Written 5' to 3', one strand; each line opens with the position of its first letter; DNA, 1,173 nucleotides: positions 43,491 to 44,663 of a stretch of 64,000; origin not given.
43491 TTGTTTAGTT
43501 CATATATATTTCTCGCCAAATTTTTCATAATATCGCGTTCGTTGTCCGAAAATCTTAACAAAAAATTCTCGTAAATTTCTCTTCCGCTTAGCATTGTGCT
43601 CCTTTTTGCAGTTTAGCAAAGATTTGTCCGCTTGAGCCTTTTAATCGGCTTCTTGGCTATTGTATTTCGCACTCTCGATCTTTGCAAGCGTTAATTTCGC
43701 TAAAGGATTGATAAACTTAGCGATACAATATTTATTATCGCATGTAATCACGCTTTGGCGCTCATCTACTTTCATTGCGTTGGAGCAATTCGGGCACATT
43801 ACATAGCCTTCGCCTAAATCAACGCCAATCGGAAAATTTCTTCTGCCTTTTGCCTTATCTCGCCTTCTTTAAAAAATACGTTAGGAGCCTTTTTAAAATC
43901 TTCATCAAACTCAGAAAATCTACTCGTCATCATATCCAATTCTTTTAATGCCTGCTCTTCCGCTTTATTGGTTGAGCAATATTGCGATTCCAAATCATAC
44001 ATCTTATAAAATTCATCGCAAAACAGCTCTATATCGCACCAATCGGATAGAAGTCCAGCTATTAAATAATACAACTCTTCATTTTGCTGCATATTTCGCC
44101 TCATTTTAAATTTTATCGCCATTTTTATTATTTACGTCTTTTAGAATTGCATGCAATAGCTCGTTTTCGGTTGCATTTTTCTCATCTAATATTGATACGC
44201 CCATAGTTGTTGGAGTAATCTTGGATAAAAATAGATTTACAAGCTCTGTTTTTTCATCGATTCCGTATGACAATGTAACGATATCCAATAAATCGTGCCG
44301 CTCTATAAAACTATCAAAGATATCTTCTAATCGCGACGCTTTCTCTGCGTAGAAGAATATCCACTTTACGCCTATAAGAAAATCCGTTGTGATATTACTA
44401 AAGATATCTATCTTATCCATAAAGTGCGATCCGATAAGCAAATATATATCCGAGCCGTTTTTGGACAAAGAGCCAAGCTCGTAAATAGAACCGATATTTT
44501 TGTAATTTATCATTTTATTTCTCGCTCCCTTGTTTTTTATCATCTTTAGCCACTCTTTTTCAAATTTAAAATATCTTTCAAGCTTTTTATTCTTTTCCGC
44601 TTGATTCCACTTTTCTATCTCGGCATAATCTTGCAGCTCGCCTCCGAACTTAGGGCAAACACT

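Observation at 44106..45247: Duplicated membrane-anchored zinc-ribbon module: a full 279-aa protein and a truncated 90-aa copy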

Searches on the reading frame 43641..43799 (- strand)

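Call 5: search_protein_families(library=pfam, proteins=[window:43641-43799:-], max_evalue=1)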
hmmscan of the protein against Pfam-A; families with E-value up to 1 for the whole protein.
window:43641-43799:- (52 aa): 3 families
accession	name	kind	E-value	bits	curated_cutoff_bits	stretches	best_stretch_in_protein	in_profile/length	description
PF13453.11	Zn_ribbon_TFIIB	-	0.023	14.5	22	1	1-18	1-18/41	Transcription factor zinc-finger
PF24326.1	DUF7496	-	0.12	12.7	27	1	12-44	33-65/115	Domain of unknown function (DUF7496)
PF24441.1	DUF7560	-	0.22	11.7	27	1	2-14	8-20/44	Family of unknown function (DUF7560)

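Call 7: search_protein_families(library=ncbifam, proteins=[window:43641-43799:-], max_evalue=0.1)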
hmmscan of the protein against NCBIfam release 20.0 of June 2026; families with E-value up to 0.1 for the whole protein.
window:43641-43799:- (52 aa): 1 family
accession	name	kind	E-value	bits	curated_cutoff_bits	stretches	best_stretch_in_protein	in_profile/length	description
NF005932.1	PRK07956.1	equivalog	0.035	12.6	369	1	2-33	402-434/664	NAD-dependent DNA ligase LigA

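Call 15: search_protein_families(library=padloc, proteins=[window:43641-43799:-], max_evalue=0.1)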
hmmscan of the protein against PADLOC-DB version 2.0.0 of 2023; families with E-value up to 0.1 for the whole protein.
window:43641-43799:- (52 aa): 0 families

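Call 16: search_protein_families(library=phrogs, proteins=[window:43641-43799:-], max_evalue=0.1)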
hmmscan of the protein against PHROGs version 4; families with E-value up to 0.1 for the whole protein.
window:43641-43799:- (52 aa): 0 families

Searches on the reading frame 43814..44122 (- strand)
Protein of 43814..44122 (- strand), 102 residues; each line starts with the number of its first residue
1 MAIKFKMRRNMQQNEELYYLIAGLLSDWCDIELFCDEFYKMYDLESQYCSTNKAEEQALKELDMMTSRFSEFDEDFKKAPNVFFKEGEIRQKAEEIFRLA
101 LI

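Call 5: search_protein_families(library=pfam, proteins=[window:43814-44122:-], max_evalue=1)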
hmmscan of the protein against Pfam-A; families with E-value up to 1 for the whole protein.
window:43814-44122:- (102 aa): 4 families
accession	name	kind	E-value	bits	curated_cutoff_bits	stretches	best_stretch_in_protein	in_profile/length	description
PF09204.15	Colicin_immun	-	0.0087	17.1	22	1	18-96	6-84/88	Bacterial self-protective colicin-like immunity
PF05057.20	DUF676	-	0.036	14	20.3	1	13-71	3-64/217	Putative serine esterase (DUF676)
PF07341.16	DUF1473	-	0.05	13.8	25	1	33-86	60-111/163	Protein of unknown function (DUF1473)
PF09763.15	Sec3_CC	-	0.084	13.2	27.1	1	41-78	23-60/133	Exocyst complex component Sec3, coiled-coil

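Call 7: search_protein_families(library=ncbifam, proteins=[window:43814-44122:-], max_evalue=0.1)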
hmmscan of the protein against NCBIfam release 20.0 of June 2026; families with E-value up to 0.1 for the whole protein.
window:43814-44122:- (102 aa): 0 families

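Call 15: search_protein_families(library=padloc, proteins=[window:43814-44122:-], max_evalue=0.1)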
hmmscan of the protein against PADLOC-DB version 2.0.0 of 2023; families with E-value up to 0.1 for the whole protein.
window:43814-44122:- (102 aa): 0 families

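Call 16: search_protein_families(library=phrogs, proteins=[window:43814-44122:-], max_evalue=0.1)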
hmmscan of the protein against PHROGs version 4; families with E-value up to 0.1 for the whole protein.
window:43814-44122:- (102 aa): 1 family
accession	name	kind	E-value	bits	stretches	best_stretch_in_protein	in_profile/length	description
phrog_13576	-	other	0.082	14.1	0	12-74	63-119/126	methyltransferase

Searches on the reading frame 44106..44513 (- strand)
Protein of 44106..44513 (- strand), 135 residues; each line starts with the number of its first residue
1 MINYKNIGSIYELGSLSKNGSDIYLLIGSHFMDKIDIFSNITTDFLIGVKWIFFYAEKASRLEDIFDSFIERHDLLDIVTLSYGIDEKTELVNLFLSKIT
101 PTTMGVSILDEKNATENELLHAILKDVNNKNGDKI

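Call 57: predict_structure(alignment_id=A6)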
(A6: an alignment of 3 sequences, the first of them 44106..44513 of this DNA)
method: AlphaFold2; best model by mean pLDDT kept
length: 135 residues; sequences in the alignment: 3
mean_pLDDT: 42.7   pTM: 0.29
mean pLDDT of the five models: 42.7, 40.6, 37.9, 36.8, 36.8
residues with pLDDT >= 90: 0; 70-90: 0; 50-70: 24; < 50: 111
segments of 3 or more residues with pLDDT < 50: 1-51, 76-121, 126-128, 130-135
pLDDT, mean of each block of 10 residues (from residue 1): 28 34 41 44 44 50 53 48 41 47 35 43 49 39
secondary structure, 60 per line:
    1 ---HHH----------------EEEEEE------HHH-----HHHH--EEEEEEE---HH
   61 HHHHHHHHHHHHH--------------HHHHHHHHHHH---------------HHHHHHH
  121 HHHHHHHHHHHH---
elements in order: E23-28 H43-46 E49-55 H59-73 H88-98 H114-132
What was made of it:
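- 44106..44513 (-): C135, an independent 135-aa gene (ATG 44513, preceded by AAGGGAG). It is the 'unknown C-terminal domain' of the 279-aa ORF. Clade-restricted ORFan and a candidate soluble immunity protein. AF2 model unusable, pLDDT 43 (call 57).
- Tried and rejected: The AF2 model of C135 was unusable (pLDDT 43, call 57), so no fold search was run on it.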
